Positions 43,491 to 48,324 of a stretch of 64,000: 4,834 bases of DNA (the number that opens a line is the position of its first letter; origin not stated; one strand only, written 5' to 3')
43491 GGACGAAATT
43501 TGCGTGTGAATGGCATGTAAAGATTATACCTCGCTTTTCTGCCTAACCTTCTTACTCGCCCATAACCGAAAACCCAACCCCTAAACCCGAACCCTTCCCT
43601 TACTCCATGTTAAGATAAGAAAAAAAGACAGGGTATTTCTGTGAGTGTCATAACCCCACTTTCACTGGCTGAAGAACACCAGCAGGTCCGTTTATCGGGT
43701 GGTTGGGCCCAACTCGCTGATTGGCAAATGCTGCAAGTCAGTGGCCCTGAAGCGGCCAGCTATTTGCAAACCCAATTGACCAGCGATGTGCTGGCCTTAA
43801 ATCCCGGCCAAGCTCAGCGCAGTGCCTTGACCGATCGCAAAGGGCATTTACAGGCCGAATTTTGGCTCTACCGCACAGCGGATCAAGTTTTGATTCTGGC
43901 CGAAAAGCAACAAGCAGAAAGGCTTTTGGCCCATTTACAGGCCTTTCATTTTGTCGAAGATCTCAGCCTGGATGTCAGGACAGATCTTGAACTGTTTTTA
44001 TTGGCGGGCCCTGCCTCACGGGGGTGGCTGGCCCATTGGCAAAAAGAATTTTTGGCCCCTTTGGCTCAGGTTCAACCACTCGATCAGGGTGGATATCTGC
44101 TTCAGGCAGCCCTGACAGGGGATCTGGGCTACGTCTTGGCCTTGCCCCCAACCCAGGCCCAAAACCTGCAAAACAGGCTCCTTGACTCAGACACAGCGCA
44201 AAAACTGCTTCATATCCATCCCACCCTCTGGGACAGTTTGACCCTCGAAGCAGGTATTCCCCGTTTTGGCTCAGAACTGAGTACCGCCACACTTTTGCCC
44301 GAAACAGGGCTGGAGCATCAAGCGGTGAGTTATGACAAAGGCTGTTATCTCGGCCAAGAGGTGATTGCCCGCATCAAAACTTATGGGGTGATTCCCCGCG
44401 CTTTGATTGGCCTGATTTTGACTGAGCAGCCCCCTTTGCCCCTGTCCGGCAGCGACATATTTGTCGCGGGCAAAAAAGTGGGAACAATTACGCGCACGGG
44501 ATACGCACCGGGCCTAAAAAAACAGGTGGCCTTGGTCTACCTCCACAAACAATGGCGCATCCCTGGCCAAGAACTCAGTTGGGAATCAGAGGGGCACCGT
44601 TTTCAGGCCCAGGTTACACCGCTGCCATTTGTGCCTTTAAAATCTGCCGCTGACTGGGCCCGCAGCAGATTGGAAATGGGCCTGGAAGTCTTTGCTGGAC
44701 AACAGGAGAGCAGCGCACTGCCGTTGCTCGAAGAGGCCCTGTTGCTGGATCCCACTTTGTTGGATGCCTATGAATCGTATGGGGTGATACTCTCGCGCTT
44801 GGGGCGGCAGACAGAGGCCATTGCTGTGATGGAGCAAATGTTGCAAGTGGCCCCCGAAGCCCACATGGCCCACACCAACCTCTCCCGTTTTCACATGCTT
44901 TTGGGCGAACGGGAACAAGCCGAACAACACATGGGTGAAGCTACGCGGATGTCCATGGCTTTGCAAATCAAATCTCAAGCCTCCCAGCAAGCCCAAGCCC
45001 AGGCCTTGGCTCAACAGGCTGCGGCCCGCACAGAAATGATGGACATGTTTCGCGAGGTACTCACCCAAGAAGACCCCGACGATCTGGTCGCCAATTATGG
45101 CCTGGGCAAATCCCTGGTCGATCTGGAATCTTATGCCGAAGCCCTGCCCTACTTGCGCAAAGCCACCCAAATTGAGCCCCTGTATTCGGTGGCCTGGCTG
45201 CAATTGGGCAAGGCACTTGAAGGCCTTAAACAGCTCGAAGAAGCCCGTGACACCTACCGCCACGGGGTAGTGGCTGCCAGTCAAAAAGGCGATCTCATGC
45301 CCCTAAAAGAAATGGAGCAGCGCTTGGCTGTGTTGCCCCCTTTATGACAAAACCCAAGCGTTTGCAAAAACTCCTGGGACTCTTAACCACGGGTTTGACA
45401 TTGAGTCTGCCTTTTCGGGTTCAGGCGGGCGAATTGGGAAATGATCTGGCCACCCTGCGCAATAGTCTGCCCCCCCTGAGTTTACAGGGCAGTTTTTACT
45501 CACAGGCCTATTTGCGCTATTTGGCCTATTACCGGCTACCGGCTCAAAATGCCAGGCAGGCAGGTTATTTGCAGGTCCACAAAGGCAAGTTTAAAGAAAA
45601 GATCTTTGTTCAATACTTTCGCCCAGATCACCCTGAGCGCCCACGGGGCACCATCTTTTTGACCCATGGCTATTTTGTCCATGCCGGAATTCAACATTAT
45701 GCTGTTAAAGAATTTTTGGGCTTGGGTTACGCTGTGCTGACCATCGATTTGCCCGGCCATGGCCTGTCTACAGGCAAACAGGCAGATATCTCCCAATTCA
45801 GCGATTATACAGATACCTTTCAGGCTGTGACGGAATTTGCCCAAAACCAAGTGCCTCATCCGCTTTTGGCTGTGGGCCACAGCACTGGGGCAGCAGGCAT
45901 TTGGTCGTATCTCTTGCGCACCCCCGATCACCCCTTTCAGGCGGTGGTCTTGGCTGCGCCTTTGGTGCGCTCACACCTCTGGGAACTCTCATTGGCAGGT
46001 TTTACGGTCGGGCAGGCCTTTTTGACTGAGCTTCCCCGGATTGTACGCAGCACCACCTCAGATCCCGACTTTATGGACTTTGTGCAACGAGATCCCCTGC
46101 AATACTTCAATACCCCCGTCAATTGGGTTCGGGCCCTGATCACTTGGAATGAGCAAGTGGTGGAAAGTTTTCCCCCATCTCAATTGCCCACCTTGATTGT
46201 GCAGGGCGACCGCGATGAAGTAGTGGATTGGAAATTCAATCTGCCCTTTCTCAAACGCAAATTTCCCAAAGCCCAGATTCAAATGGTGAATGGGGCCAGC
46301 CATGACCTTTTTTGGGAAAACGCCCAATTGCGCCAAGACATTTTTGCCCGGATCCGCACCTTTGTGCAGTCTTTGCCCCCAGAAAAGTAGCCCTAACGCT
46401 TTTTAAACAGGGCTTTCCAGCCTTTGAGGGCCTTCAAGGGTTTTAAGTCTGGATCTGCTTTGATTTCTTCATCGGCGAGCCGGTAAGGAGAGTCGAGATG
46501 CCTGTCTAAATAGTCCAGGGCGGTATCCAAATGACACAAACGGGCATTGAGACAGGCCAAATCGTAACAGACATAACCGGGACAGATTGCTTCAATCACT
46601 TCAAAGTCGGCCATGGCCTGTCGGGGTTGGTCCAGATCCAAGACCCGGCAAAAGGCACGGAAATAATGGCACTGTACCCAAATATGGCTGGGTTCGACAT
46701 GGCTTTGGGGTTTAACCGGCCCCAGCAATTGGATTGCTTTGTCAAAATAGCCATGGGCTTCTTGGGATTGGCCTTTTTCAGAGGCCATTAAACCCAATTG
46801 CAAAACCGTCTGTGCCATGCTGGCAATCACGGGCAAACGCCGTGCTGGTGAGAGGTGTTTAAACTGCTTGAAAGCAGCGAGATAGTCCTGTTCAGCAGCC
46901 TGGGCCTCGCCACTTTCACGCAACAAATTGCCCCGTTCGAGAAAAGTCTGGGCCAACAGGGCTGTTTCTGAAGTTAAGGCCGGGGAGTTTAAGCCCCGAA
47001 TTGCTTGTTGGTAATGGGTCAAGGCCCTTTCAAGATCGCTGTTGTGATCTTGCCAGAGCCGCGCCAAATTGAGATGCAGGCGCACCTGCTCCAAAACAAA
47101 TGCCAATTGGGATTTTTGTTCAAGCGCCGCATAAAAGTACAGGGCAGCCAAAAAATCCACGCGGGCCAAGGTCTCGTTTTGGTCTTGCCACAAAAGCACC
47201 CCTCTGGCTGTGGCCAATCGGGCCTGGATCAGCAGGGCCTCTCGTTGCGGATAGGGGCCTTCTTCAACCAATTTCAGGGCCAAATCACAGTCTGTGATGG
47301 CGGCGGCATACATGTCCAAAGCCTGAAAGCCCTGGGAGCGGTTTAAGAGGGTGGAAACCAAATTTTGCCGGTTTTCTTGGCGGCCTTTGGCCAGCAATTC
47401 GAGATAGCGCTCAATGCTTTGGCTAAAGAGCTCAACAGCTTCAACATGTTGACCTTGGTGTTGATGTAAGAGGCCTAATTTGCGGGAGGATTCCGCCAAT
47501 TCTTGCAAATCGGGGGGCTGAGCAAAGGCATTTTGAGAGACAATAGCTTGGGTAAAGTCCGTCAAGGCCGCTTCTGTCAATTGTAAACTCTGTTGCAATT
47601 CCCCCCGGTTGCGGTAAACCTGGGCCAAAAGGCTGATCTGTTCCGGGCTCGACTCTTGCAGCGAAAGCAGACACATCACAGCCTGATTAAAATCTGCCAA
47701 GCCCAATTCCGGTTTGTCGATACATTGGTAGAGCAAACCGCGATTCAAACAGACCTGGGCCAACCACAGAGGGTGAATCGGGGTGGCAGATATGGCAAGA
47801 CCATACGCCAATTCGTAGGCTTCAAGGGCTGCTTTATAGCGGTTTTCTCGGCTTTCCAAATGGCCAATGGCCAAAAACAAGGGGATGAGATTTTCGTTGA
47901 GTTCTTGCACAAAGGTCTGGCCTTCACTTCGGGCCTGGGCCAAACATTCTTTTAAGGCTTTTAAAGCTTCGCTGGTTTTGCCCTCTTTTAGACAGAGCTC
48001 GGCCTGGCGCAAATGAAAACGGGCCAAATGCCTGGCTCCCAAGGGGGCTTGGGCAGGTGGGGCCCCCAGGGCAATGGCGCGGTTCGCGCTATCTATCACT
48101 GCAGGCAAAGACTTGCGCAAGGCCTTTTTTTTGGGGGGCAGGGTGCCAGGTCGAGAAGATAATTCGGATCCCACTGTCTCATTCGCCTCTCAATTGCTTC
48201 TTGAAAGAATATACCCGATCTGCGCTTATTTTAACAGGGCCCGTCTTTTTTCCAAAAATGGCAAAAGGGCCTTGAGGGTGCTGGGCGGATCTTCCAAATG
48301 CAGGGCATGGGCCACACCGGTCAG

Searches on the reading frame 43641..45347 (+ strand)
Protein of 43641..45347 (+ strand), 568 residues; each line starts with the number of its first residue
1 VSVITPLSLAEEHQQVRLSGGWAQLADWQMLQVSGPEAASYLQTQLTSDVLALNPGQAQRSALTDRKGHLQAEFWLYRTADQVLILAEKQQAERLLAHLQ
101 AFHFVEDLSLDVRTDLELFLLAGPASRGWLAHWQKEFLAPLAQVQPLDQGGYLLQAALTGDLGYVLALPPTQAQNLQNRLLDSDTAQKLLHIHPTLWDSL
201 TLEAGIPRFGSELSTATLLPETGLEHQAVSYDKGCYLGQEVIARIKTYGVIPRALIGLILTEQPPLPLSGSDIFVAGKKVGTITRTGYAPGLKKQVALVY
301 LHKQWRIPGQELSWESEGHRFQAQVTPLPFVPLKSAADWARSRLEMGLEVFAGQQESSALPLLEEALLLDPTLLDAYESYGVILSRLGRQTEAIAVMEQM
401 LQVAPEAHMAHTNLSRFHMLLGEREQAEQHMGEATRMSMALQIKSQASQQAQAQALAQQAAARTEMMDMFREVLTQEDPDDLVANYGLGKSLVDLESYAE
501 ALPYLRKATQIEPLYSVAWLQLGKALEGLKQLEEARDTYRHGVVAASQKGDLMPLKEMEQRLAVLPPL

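Call 101: search_protein_families(library=pfam, proteins=[window:43641-45347:+], max_evalue=0.0001)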
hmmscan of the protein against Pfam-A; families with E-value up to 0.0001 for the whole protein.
window:43641-45347:+ (568 aa): 11 families
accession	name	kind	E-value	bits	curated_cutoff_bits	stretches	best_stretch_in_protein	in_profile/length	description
PF01571.26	GCV_T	-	3.5e-25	89.1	25.6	1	10-225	30-253/255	Aminomethyltransferase folate-binding domain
PF07719.23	TPR_2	-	8.5e-16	57.2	27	0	484-513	3-32/34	Tetratricopeptide repeat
PF13181.12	TPR_8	-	3.7e-15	55.2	25.7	0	484-513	3-32/34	Tetratricopeptide repeat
PF08669.17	GCV_T_C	-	1.4e-13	51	25.9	1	253-331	1-79/80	Glycine cleavage T-protein C-terminal barrel domain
PF13431.12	TPR_17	-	2.6e-11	43.3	24.4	0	362-394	1-33/34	Tetratricopeptide repeat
PF14559.12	TPR_19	-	5.2e-11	43.1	25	1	494-540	3-49/68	Tetratricopeptide repeat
PF13428.12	TPR_14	-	2.9e-09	37.1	23.5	0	485-524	4-43/44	Tetratricopeptide repeat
PF13432.12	TPR_16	-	3e-08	34.4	32.7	1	486-541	1-56/65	Tetratricopeptide repeat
PF00515.34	TPR_1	-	3.2e-08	33.5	27.8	0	486-513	5-32/34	Tetratricopeptide repeat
PF13424.12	TPR_12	-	3.5e-06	27.6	30.1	0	483-541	4-70/77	Tetratricopeptide repeat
PF13371.12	TPR_9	-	4.2e-05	23.9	35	0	358-411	13-66/73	Tetratricopeptide repeat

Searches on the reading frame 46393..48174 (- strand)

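Call 101: search_protein_families(library=pfam, proteins=[window:46393-48174:-], max_evalue=0.0001)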
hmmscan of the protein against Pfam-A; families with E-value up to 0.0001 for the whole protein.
window:46393-48174:- (593 aa): 9 families
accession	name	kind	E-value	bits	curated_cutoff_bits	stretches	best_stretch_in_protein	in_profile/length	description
PF00515.34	TPR_1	-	2.4e-19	68.7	27.8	0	233-256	7-30/34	Tetratricopeptide repeat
PF07719.23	TPR_2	-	1.3e-15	56.6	27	0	231-256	5-30/34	Tetratricopeptide repeat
PF13424.12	TPR_12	-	2e-10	41.2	30.1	0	183-258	2-76/77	Tetratricopeptide repeat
PF13181.12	TPR_8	-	2.4e-08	33.9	25.7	0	100-126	4-30/34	Tetratricopeptide repeat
PF13176.12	TPR_7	-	5.3e-06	26.5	27.9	0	56-85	4-33/36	Tetratricopeptide repeat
PF13374.12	TPR_10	-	8.9e-06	26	27.5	0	232-261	7-36/42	Tetratricopeptide repeat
PF12895.13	ANAPC3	-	1.1e-05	26.1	27.2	0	170-203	16-49/82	Anaphase-promoting complex, cyclosome, subunit 3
PF25058.1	ARM_TT21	-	4.9e-05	23.8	27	0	48-118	4-78/155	Tetratricopeptide repeat protein 21 ARM repeat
PF24885.1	TPR_NPHP3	-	9.5e-05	22.3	100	0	175-259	90-173/239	Nephrocystin-3 TPR domain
